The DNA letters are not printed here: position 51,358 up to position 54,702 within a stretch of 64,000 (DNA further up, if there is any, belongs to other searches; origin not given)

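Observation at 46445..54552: Defence island: type III RM with inverted res to mod order, convergent XRE-ImmA module, and divergent unknown 368-aa plus 70-aa gene pair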

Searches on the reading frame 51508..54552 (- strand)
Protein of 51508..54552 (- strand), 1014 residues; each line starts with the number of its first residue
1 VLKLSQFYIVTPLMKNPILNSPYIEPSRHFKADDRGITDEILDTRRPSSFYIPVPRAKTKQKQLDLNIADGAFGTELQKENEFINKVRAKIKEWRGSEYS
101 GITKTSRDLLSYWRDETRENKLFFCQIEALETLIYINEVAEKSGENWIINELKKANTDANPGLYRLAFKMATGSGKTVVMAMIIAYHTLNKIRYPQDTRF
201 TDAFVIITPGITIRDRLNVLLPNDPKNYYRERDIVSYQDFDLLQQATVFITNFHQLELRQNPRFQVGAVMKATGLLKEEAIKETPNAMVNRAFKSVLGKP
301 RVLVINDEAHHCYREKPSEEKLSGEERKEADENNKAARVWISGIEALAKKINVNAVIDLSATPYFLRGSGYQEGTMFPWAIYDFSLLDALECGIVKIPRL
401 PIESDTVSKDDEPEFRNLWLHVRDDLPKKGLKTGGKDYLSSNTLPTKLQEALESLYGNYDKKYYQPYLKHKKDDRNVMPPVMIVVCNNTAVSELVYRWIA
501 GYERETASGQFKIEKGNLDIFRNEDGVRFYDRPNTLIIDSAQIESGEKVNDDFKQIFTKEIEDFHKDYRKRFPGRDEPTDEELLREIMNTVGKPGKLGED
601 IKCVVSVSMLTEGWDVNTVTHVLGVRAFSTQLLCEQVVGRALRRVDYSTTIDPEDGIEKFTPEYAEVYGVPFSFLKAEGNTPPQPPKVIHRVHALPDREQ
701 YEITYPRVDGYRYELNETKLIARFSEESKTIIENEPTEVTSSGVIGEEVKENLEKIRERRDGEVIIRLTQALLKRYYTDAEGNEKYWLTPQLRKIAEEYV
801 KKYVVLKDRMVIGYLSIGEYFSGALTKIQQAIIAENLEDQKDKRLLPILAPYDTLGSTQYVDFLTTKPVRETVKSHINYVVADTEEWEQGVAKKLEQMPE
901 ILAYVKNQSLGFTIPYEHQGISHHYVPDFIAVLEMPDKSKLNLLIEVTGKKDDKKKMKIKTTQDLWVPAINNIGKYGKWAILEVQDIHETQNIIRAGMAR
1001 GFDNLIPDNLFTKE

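Call 3: search_protein_families(library=pfam, proteins=[window:51508-54552:-], max_evalue=0.1)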
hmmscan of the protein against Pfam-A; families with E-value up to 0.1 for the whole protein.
window:51508-54552:- (1014 aa): 4 families
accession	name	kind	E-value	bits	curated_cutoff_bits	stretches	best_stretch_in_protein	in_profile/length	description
PF04851.21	ResIII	-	3.9e-12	46.8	22.5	1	140-364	20-163/164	Type III restriction enzyme, res subunit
PF19778.5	RE_endonuc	-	0.0022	18.2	23.4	1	875-956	3-79/108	Endonuclease domain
PF00271.37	Helicase_C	-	0.023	15.4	23.5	1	599-643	64-108/110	Helicase conserved C-terminal domain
PF08722.17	Tn7_TnsA-like_N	-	0.027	15.4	26.5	0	908-964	10-64/85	TnsA-like endonuclease N terminal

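Call 4: search_protein_families(library=padloc, proteins=[window:51508-54552:-], max_evalue=0.1)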
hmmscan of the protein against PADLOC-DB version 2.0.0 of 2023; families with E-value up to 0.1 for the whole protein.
window:51508-54552:- (1014 aa): 5 families
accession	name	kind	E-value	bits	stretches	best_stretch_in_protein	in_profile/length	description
PDLC03648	REase_III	-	1.9e-06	24.3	1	599-644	309-354/871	Type III restriction enzyme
PDLC03647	REase_III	-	4.1e-05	19.9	0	590-643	496-549/989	Type III restriction enzyme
PDLC03651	REase_III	-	0.00056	16.1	1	155-194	60-98/873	Type III restriction enzyme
PDLC02707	PbeA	-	0.0036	13.9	1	165-218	270-315/672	PbeA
PDLC02704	PbeA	-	0.023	11.2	0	167-209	274-312/682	PbeA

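Call 5: search_protein_families(library=ncbifam, proteins=[window:51508-54552:-], max_evalue=0.1)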
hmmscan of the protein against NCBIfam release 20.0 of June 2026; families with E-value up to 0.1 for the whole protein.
window:51508-54552:- (1014 aa): 4 families
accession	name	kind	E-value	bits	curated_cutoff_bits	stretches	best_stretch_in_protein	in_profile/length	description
NF046055.1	restr_BPTD_3080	equivalog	0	1113.8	800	1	15-995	2-967/970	BPTD_3080 family restriction endonuclease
NF008521.0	PRK11448.1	equivalog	0.00073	17.6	729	1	602-646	758-802/1123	type I restriction-modification system endonuclease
NF053632.1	heli_RadD_YejH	equivalog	0.024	12.9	720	1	600-646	298-344/573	DNA repair helicase RadD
TIGR04095.1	dnd_restrict_1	equivalog_domain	0.066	12.2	600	0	165-192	26-52/451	DNA phosphorothioation system restriction enzyme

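Call 17: search_dna_similar(query=window:51508-54552:-, collection=plasmids, mode=protein, max_rows=15)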
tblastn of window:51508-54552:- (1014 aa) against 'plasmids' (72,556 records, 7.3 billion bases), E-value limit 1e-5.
Records with a match: 47; places in all: 49; records where one place covers at least 80% of the query: 35.
Best place of each record, by identity: 60-80% 1; <60% 46.
By first word of the organism name: Rhizobium 4; Shinella 4; Pseudomonas 4; Rhodococcus 4; Sphingobium 3; Methylibium 2; Agrobacterium 2; Planktothrix 2; Paenarthrobacter 2; Arthrobacter 2; and 18 more.
By predicted mobility (MOB-suite, as given by PLSDB): non-mobilizable 22; conjugative 15; mobilizable 10.
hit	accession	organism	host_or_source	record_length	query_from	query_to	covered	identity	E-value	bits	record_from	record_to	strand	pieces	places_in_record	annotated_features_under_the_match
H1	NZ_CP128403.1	Candidatus Chlorohelix allophototropha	Single colony of Candidatus Chlorohelix ...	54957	13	996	97%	50.6%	0e+0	961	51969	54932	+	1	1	BPTD_3080 family restriction endonuclease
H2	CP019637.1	Nostocales cyanobacterium HT-58-2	mixed culture,Nan Madol, Pohnpei soil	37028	13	1001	98%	47.4%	0e+0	926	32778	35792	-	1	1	restriction endonuclease subunit R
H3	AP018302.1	Fischerella sp. NIES-4106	-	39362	6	996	98%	47.2%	0e+0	915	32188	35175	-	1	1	type III restriction-modification enzyme, R/helicase subunit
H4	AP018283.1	Chondrocystis sp. NIES-4102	-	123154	13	996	97%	47.2%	0e+0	896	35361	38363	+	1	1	type III restriction-modification enzyme, R/helicase subunit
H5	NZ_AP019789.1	Methylomagnum ishizawai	-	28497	10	995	97%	46.1%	0e+0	853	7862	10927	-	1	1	BPTD_3080 family restriction endonuclease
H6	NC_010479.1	Picosynechococcus sp. PCC 7002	-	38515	13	998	97%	45.9%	0e+0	889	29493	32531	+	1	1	BPTD_3080 family restriction endonuclease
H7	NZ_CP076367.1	Gemmobacter fulvus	cell culture,Anabaena culture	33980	13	991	97%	43.7%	0e+0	780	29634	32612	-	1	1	BPTD_3080 family restriction endonuclease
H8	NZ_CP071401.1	Rhizobium leguminosarum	lentil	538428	9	986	96%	43.3%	0e+0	729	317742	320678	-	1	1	BPTD_3080 family restriction endonuclease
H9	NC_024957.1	Methylibium sp. T29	water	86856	13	991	97%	43.2%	0e+0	767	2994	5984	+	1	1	BPTD_3080 family restriction endonuclease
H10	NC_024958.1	Methylibium sp. T29-B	water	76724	13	991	97%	43.1%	0e+0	768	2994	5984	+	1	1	BPTD_3080 family restriction endonuclease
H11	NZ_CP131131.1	Shinella zoogloeoides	isolate,Activated charcoal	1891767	9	986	96%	42.8%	0e+0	750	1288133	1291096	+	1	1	none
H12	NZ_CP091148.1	Pseudomonas avellanae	hazelnut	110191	2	1006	99%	41.4%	0e+0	739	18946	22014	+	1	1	BPTD_3080 family restriction endonuclease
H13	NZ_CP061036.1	Sphingomonas aliaeris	whole organism,Pork steak,pork steak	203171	9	992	97%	42.2%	0e+0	723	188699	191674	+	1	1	BPTD_3080 family restriction endonuclease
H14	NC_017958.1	Tistrella mobilis KA081020-065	-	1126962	17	1000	97%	40.6%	0e+0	723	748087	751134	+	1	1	record has no annotation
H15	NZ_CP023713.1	Rhodococcus ruber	cell culture,dyed contaminated landsoil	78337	14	1014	99%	39.8%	0e+0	709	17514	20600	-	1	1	BPTD_3080 family restriction endonuclease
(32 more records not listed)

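Call 19: get_annotated_region(hit=H6, flank=6000)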
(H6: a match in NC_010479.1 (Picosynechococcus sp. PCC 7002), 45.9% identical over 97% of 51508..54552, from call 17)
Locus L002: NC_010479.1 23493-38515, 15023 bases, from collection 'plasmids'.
description: Picosynechococcus sp. PCC 7002 plasmid pAQ5, complete sequence
organism: Picosynechococcus sp. PCC 7002 (NCBI taxid 32049)
taxonomy: Bacteria; Cyanobacteriota; Cyanophyceae; Chroococcales; Geminocystaceae; Picosynechococcus; Picosynechococcus sp. PCC 7002
host: -; source: -; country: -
typing (MOB-suite, as given by PLSDB): non-mobilizable
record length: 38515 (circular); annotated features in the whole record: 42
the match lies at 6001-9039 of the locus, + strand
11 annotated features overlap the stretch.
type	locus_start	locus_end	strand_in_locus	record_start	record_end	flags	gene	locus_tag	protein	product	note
CDS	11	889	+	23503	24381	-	-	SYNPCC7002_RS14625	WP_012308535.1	class I SAM-dependent methyltransferase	-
CDS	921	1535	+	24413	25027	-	-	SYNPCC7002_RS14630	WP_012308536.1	alpha-ketoglutarate-dependent dioxygenase AlkB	-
CDS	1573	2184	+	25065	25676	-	-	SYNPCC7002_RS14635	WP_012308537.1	hypothetical protein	-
CDS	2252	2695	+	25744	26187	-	-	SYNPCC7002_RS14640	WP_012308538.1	hypothetical protein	-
CDS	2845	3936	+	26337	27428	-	-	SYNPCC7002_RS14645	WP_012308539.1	hypothetical protein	-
CDS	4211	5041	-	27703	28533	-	-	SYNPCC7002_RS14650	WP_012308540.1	Abi family protein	-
CDS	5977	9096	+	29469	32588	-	-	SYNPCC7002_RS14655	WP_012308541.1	BPTD_3080 family restriction endonuclease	-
CDS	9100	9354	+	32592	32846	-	-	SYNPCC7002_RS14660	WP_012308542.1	UPF0175 family protein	-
CDS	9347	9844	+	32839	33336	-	-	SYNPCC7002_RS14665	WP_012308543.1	DUF3368 domain-containing protein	-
CDS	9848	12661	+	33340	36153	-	-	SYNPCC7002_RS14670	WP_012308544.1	site-specific DNA-methyltransferase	GO:0009307 - DNA restriction-modification system [Evidence IEA]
CDS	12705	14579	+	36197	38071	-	-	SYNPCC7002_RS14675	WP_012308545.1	hypothetical protein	-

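Call 20: get_annotated_region(hit=H5, flank=6000)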
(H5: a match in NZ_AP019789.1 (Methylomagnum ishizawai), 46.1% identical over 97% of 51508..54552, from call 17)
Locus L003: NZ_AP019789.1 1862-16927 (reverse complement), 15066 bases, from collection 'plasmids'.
description: Methylomagnum ishizawai strain RS11D-Pr plasmid pRS11DPr6, complete sequence
organism: Methylomagnum ishizawai (NCBI taxid 1760988)
taxonomy: Bacteria; Pseudomonadota; Gammaproteobacteria; Methylococcales; Methylococcaceae; Methylomagnum; Methylomagnum ishizawai
host: -; source: -; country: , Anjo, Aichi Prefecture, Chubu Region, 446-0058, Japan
typing (MOB-suite, as given by PLSDB): non-mobilizable
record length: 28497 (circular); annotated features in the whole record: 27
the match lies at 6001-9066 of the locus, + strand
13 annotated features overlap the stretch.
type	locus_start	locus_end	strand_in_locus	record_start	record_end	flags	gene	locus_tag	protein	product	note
CDS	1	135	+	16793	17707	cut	-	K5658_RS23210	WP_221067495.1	hypothetical protein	-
CDS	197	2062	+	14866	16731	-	-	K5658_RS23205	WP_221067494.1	collagen-like protein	-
CDS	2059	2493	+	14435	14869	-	-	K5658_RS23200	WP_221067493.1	GspH/FimT family pseudopilin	GO:0015628 - protein secretion by the type II secretion system [Evidence IEA]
CDS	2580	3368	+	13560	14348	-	-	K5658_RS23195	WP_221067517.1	hypothetical protein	-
CDS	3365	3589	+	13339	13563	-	-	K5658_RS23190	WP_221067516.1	hypothetical protein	-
CDS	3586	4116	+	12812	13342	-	-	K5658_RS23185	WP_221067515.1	metal-dependent hydrolase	-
CDS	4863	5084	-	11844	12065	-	-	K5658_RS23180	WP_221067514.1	plasmid partition protein ParG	-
CDS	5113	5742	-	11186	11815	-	parA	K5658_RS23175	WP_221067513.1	ParA family partition ATPase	-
CDS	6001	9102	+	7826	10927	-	-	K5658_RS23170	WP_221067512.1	BPTD_3080 family restriction endonuclease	-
CDS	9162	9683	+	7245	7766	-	-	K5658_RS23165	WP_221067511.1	hypothetical protein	-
CDS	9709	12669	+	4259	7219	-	-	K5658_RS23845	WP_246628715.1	site-specific DNA-methyltransferase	GO:0009307 - DNA restriction-modification system [Evidence IEA]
CDS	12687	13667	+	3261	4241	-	-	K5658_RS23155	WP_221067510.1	CBASS cGAMP-activated phospholipase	-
CDS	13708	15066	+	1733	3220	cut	-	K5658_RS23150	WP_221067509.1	nucleotidyltransferase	-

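Call 21: get_annotated_region(hit=H12, flank=6000)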
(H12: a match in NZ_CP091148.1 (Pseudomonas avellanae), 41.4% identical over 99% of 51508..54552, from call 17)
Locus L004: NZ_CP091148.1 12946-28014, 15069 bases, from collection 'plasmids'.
description: Pseudomonas avellanae strain NCPPB 4222 plasmid p1NCPPB4222, complete sequence
organism: Pseudomonas avellanae (NCBI taxid 46257)
taxonomy: Bacteria; Pseudomonadota; Gammaproteobacteria; Pseudomonadales; Pseudomonadaceae; Pseudomonas; Pseudomonas avellanae
host: -; source: hazelnut; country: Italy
typing (MOB-suite, as given by PLSDB): conjugative; replicon rep_cluster_283; relaxase MOBP; mating-pair formation MPF_I
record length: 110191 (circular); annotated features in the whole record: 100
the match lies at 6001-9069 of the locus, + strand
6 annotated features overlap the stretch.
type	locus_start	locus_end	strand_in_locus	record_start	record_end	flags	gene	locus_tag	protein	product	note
CDS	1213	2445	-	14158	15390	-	-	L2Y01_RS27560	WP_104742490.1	IS91 family transposase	-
CDS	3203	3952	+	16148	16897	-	-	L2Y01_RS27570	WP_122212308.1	IS5 family transposase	-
CDS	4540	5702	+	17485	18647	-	-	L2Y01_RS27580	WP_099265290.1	IS3 family transposase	-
CDS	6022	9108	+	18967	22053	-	-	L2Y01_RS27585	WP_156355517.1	BPTD_3080 family restriction endonuclease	-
CDS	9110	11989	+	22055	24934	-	-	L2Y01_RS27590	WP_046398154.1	site-specific DNA-methyltransferase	GO:0009307 - DNA restriction-modification system [Evidence IEA]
CDS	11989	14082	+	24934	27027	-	-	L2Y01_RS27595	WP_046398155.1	3'-5' exonuclease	-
